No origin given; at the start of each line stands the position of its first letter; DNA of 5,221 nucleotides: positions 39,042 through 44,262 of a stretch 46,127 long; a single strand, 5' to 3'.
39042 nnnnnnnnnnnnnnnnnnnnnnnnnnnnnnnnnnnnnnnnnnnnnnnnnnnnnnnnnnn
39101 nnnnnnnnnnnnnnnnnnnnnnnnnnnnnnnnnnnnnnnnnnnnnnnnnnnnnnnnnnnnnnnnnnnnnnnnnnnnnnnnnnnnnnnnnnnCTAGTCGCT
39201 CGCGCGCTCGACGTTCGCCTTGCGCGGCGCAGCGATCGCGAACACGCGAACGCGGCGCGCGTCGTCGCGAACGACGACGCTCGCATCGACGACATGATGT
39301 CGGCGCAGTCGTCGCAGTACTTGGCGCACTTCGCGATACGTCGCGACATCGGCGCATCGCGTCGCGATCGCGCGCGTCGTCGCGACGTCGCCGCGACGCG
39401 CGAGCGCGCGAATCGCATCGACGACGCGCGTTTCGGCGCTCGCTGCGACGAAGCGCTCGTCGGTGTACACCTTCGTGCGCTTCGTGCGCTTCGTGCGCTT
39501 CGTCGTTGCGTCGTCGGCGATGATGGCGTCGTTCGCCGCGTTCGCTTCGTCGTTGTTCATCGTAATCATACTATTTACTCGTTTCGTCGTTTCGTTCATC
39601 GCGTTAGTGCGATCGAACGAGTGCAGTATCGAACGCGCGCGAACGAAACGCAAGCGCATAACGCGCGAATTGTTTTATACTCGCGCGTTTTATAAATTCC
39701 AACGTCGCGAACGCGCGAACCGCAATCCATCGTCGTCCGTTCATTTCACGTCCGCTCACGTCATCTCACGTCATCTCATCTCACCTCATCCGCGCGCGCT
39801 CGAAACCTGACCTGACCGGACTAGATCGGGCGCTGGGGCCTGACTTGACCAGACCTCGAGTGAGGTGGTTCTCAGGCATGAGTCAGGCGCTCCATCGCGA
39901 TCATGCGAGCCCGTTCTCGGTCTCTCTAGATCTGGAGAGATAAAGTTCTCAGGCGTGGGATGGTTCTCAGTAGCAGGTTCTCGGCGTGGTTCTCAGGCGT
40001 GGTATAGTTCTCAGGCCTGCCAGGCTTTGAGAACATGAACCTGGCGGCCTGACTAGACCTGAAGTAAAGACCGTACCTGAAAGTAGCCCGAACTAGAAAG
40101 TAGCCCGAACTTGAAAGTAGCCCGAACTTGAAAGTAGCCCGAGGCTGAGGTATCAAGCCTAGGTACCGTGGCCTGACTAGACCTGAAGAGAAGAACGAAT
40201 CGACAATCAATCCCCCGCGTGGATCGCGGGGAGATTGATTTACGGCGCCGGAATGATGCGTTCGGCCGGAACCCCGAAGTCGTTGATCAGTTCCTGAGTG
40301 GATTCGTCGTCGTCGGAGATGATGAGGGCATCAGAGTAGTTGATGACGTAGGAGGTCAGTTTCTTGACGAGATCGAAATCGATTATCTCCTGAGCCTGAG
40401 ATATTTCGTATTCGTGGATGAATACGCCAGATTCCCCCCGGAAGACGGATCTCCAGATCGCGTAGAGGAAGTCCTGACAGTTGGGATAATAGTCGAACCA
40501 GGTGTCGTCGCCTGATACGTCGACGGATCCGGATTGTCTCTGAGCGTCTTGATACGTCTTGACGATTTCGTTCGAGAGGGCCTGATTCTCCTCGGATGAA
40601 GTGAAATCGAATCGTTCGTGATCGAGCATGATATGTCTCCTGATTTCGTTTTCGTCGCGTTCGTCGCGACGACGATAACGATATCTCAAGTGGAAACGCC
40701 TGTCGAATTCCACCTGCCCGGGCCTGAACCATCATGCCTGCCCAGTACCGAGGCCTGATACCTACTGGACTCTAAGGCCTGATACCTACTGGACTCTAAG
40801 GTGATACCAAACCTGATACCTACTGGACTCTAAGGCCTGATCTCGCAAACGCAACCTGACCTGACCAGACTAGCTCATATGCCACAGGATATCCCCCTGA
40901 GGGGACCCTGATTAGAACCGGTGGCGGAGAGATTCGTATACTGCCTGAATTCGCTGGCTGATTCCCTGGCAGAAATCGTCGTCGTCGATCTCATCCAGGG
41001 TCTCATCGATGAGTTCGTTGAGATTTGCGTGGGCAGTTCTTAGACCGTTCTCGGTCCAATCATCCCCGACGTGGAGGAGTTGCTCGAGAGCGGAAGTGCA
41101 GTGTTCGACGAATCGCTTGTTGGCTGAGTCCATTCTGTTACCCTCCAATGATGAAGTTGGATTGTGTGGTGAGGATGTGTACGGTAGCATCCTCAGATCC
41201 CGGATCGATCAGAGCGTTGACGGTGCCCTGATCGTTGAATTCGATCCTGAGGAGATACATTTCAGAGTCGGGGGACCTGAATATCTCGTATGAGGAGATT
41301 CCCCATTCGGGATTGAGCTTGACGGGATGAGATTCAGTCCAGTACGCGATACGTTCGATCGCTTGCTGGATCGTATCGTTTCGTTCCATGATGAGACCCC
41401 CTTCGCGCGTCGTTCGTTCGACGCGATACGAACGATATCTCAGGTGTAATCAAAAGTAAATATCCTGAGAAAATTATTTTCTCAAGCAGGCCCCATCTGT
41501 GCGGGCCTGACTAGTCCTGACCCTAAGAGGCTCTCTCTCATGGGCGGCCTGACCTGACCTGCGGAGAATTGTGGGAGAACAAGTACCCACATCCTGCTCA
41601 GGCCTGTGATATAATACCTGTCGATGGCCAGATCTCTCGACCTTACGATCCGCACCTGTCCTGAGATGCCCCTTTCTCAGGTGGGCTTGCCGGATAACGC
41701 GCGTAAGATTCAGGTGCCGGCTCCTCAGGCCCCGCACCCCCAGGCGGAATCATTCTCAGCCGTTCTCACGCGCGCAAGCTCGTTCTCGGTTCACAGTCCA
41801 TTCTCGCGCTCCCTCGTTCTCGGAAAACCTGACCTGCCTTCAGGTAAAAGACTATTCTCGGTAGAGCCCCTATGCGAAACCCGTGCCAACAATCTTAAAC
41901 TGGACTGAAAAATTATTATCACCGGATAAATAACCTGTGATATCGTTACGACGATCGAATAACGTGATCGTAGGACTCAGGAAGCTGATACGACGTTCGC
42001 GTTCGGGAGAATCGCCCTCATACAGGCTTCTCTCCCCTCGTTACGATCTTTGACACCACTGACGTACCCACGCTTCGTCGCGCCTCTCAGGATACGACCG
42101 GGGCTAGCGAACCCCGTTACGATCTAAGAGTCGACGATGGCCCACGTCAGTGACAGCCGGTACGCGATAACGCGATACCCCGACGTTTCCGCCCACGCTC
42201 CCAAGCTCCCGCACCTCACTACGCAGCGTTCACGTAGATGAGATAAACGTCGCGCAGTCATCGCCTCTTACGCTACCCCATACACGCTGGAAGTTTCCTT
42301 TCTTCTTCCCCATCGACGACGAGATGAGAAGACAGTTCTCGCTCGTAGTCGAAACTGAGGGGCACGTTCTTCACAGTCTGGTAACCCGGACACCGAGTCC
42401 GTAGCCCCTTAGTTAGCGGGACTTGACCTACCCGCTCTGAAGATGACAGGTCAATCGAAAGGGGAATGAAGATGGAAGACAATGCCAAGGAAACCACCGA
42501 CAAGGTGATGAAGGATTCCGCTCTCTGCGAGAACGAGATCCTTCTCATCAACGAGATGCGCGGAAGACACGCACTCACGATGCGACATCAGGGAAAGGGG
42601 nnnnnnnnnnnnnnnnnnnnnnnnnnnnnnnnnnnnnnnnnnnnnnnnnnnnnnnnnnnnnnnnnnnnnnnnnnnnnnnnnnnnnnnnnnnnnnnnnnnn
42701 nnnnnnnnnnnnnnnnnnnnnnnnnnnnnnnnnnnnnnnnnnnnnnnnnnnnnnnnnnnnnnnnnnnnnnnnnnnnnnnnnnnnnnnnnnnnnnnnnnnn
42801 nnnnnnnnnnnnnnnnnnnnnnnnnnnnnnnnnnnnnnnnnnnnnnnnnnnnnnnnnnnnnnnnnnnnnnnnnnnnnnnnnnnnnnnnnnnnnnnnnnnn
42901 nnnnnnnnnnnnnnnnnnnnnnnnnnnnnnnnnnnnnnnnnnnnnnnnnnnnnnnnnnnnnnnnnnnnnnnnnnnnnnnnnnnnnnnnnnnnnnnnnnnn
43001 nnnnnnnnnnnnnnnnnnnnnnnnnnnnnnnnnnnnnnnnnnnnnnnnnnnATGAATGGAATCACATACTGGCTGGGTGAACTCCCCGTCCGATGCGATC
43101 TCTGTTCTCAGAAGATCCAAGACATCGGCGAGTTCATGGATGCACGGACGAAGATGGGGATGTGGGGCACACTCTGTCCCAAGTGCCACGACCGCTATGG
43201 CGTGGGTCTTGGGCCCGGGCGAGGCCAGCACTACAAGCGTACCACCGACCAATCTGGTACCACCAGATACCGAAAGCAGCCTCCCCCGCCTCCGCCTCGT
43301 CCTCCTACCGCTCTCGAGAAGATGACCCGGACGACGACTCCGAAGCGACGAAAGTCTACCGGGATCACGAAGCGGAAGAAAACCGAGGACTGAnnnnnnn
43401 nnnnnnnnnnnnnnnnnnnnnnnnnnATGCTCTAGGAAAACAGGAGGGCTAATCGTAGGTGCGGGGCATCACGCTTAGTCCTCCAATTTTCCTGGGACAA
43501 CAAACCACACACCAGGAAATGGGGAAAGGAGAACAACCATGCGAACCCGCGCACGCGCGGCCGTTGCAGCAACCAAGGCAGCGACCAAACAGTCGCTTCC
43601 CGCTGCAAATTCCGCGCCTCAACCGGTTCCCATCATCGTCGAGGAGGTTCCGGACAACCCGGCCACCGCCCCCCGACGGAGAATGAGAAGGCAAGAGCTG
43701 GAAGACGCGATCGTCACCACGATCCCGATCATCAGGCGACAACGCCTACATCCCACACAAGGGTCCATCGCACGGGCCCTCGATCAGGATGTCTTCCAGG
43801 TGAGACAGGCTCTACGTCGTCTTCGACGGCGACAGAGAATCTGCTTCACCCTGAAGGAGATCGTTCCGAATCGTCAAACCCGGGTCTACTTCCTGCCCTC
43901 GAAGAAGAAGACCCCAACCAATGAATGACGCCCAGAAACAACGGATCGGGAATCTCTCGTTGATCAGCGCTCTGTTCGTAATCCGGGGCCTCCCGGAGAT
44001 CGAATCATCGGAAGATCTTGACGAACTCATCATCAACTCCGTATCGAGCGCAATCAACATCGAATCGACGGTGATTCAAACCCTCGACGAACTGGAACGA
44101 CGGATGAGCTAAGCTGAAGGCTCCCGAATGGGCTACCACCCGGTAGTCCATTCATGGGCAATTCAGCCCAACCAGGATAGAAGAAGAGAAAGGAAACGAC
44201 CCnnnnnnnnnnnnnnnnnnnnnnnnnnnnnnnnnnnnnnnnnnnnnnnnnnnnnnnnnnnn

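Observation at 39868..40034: Iteron cluster 1: seven direct GTTCTC(A/G)G repeats in 150 nt of ORF-free DNA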

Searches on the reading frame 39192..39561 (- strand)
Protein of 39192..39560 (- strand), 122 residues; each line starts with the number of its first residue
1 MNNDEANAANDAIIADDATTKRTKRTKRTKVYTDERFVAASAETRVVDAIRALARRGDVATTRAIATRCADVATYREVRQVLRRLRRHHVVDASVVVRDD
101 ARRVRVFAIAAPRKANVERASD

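Call 13: search_protein_families(library=pfam, proteins=[window:39192-39561:-], max_evalue=0.01)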
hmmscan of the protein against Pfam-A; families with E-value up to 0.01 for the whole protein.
window:39192-39561:- (123 aa): 0 families

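Call 14: search_protein_families(library=phrogs, proteins=[window:39192-39561:-], max_evalue=0.01)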
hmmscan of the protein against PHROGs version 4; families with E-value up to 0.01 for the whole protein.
window:39192-39561:- (123 aa): 0 families

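Call 25: search_protein_families(library=pfam, proteins=[window:39192-39560:-], max_evalue=0.01)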
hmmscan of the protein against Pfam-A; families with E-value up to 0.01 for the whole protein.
window:39192-39560:- (122 aa): 0 families

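Call 35: search_protein_families(library=phrogs, proteins=[window:39192-39560:-], max_evalue=0.1)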
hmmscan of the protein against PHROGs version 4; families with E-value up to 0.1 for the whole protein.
window:39192-39560:- (122 aa): 0 families

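Call 40: search_dna_similar(query=window:39192-39560:-, collection=phages, mode=protein, max_evalue=0.01)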
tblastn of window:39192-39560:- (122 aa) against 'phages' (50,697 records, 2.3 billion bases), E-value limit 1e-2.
No match.

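Call 48: find_homologous_proteins(query=window:39192-39560:-, max_evalue=0.01)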
Query window:39192-39560:- (122 aa): 2 proteins with E <= 0.01 among 197 candidates.
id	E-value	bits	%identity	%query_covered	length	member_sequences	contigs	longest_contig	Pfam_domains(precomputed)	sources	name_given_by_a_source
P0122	2.0e-63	229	99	100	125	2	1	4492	-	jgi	jgi:hypothetical protein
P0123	5.1e-35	137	65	98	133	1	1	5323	-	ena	-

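Call 49: find_encoding_contigs(protein=P0123, flank=10000)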
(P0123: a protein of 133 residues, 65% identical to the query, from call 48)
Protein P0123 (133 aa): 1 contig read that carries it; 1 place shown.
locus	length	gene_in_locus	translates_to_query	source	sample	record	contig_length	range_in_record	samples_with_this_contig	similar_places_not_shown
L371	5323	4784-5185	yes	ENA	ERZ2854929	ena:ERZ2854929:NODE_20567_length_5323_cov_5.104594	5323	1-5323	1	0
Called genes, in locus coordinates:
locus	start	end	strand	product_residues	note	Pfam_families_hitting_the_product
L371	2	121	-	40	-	?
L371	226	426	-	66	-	-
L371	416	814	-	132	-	-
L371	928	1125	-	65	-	-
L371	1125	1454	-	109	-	-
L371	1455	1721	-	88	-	-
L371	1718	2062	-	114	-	-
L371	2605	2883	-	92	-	-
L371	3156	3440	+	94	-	-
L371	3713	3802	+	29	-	-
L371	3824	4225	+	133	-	-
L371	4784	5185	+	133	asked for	-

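Call 57: find_related_loci(query=A3, collection=viral_contigs, flank=5000)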
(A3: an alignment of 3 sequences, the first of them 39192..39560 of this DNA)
Query A3 (122 aa) in viral_contigs; peptide patterns used: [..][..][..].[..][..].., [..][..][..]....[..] (x = any residue, [..] = any of these).
159 stretches matched a pattern, but none encodes a relative of the query by tblastn (E <= 1e-3).

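Call 58: find_related_loci(query=A3, collection=genome_contigs, flank=5000)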
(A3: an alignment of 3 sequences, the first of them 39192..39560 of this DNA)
Query A3 (122 aa) in genome_contigs; peptide patterns used: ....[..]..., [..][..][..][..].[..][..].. (x = any residue, [..] = any of these).
158 stretches matched a pattern, but none encodes a relative of the query by tblastn (E <= 1e-3).

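Call 67: search_protein_representatives(protein=window:39192-39560:-)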
Query: 122 residues. Proteins with E-value up to 0.001 (for the whole library): 4; up to 1e-10: 2; up to 1e-30: 1. The best 4 are listed.
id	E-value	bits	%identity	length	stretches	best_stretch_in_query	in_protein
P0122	6.4e-64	228.5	99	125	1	1-122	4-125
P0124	7.9e-20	87.1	58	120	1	3-111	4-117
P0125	3.6e-08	49.7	29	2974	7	8-71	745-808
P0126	2.2e-04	37.5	27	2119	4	23-86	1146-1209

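Call 68: find_encoding_contigs(protein=P0124, flank=10000)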
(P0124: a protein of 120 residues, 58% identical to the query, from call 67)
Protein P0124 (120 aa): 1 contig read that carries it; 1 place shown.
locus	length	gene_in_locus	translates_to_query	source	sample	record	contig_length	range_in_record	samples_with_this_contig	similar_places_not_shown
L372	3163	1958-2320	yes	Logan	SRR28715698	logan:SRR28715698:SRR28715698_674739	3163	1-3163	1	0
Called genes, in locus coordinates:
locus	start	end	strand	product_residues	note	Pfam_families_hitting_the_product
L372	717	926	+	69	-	-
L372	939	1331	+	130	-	-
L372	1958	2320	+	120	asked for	-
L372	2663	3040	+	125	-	-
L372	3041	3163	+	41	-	?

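Call 72: predict_structure(alignment_id=A3)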
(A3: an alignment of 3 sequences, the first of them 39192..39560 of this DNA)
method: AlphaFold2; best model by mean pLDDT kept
length: 122 residues; sequences in the alignment: 3
mean_pLDDT: 68.0   pTM: 0.54
mean pLDDT of the five models: 68.0, 54.1, 50.3, 49.6, 48.6
residues with pLDDT >= 90: 13; 70-90: 54; 50-70: 13; < 50: 42
segments of 3 or more residues with pLDDT < 50: 1-26, 28-33, 35-37, 116-122
pLDDT, mean of each block of 10 residues (from residue 1): 42 39 45 50 86 89 89 85 87 77 82 51 41
secondary structure, 60 per line:
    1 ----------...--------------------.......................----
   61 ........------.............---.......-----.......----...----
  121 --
elements in order: H34-56 H62-68 H75-87 E91-97 E103-109

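Call 76: fold_search(model_id=the predicted structure, library=pdb)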
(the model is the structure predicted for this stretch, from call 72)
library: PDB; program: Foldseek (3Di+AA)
matches with E <= 10: 864; with E <= 0.001: 0
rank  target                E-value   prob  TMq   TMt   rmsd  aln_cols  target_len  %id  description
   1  9loa_B                2.3e-03  1.00  0.49  0.72   3.0        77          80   12  Structural insights into the tumor suppressor ZMYND11 reveal diverse recognition mechanisms (released 2026-01-21)
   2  1kyz_C                3.3e-03  1.00  0.36  0.15   6.3        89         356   18  Crystal Structure Analysis of Caffeic acid/5-hydroxyferulic acid 3/5-O-methyltransferase Ferulic Acid Complex (released 2002-08-28)
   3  3p9c                  4.5e-03  1.00  0.35  0.15   6.9        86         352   22  Crystal structure of perennial ryegrass LpOMT1 bound to SAH (released 2011-01-12)
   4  6i71_A                6.6e-03  1.00  0.39  0.16   5.2        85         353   13  Structure of Fragaria ananassa O-methyltransferase in complex with S-adenosylhomocysteine (released 2019-11-27)
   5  9loa_A                7.0e-03  1.00  0.46  0.64   3.6        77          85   12  Structural insights into the tumor suppressor ZMYND11 reveal diverse recognition mechanisms (released 2026-01-21)
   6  8ioi_A                8.0e-03  1.00  0.46  0.30   2.4        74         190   16  Crystal Structure of PadR- family transcriptional regulator Rv1176c from Mycobacterium tuberculosis H37Rv. (released 2024-03-13)
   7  6xjf_B                8.0e-03  1.00  0.41  0.47   4.5        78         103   20  X-ray crystal structure of Pyrococcus furiosus general transcription factor TFE-alpha (SeMet labeled protein) (released 2020-07-08)
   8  6iwt_A                8.5e-03  1.00  0.38  0.16   5.2        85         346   15  Crystal structure of methyltransferase COMT-S in P. praeruptorum (released 2019-04-03)
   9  1kyw_C                8.5e-03  1.00  0.36  0.15   6.3        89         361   18  Crystal Structure Analysis of Caffeic Acid/5-hydroxyferulic acid 3/5-O-methyltransferase in complex with 5-hydroxyconi (released 2002-08-28)
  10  5f7q_E                1.2e-02  1.00  0.44  0.15   3.0        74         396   16  ROK repressor Lmo0178 from Listeria monocytogenes bound to operator (released 2016-09-07)
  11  1zga                  1.2e-02  1.00  0.46  0.17   3.0        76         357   16  Crystal structure of isoflavanone 4'-O-methyltransferase complexed with (+)-6a-hydroxymaackiain (released 2006-08-01)
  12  6i70_A                1.2e-02  1.00  0.40  0.17   5.0        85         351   13  Structure of Fragaria ananassa O-methyltransferase - apo form (released 2019-11-27)
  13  3p9i_A                1.2e-02  1.00  0.39  0.16   5.7        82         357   20  Crystal structure of perennial ryegrass LpOMT1 complexed with S-adenosyl-L-homocysteine and sinapaldehyde (released 2011-01-12)
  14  3p9i_D                1.3e-02  1.00  0.41  0.17   4.9        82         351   20  Crystal structure of perennial ryegrass LpOMT1 complexed with S-adenosyl-L-homocysteine and sinapaldehyde (released 2011-01-12)
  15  4l9n_B                1.5e-02  1.00  0.40  0.36   4.9        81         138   18  Crystal structure of MepR A103V mutant from multidrug resistant S. aureus clinical isolate (released 2013-09-11)
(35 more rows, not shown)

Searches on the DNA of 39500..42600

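Call 88: search_rna_families(source=window, start=39500, end=42600, threshold=evalue, max_evalue=1)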
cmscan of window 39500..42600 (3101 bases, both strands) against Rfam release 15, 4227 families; matches with E-value up to 1: 0.
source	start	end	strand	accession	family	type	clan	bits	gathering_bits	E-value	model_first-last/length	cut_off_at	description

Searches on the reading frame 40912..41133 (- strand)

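Call 13: search_protein_families(library=pfam, proteins=[window:40912-41133:-], max_evalue=0.01)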
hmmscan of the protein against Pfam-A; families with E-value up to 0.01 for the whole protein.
window:40912-41133:- (73 aa): 1 family
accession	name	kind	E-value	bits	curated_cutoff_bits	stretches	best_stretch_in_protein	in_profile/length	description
PF04882.17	Peroxin-3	-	0.0059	16.2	27.6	1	19-69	332-382/458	Peroxin-3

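Call 14: search_protein_families(library=phrogs, proteins=[window:40912-41133:-], max_evalue=0.01)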
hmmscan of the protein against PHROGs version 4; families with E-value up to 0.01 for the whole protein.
window:40912-41133:- (73 aa): 0 families

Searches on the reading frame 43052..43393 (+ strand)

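Call 13: search_protein_families(library=pfam, proteins=[window:43052-43393:+], max_evalue=0.01)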
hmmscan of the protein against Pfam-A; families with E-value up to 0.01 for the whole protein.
window:43052-43393:+ (113 aa): 0 families

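Call 14: search_protein_families(library=phrogs, proteins=[window:43052-43393:+], max_evalue=0.01)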
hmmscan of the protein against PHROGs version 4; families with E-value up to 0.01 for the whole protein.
window:43052-43393:+ (113 aa): 2 families
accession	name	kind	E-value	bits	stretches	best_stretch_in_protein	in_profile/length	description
phrog_29767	-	unknown function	2.6e-15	57.3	1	5-67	17-79/86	-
phrog_23287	-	unknown function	0.00017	23.1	1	9-62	8-62/104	-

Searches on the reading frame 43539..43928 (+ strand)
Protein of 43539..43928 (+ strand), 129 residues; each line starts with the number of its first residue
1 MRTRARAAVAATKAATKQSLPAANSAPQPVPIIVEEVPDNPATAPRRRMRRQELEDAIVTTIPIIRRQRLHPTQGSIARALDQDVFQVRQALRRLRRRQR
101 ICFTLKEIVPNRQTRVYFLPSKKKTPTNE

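Call 13: search_protein_families(library=pfam, proteins=[window:43539-43928:+], max_evalue=0.01)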
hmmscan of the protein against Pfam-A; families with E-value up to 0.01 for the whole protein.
window:43539-43928:+ (129 aa): 0 families

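Call 14: search_protein_families(library=phrogs, proteins=[window:43539-43928:+], max_evalue=0.01)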
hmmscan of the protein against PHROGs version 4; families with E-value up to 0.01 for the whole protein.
window:43539-43928:+ (129 aa): 0 families

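Call 83: search_protein_families(library=pfam, proteins=[window:43539-43928:+], max_evalue=1)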
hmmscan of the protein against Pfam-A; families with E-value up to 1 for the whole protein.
window:43539-43928:+ (129 aa): 2 families
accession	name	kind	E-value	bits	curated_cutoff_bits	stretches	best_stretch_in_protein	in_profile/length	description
PF08281.18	Sigma70_r4_2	-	0.068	13.3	25.7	1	87-107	3-23/54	Sigma-70, region 4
PF19110.5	DUF5797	-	0.26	11.5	25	1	80-111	118-148/163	Family of unknown function (DUF5797)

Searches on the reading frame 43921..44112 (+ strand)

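Call 25: search_protein_families(library=pfam, proteins=[window:43921-44112:+], max_evalue=0.01)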
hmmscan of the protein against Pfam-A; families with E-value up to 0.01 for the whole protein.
window:43921-44112:+ (63 aa): 0 families

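Call 35: search_protein_families(library=phrogs, proteins=[window:43921-44112:+], max_evalue=0.1)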
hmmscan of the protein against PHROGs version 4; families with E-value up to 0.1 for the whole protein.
window:43921-44112:+ (63 aa): 1 family
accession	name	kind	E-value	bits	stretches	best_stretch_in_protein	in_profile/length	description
phrog_10585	-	unknown function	0.07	14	1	31-60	31-60/66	-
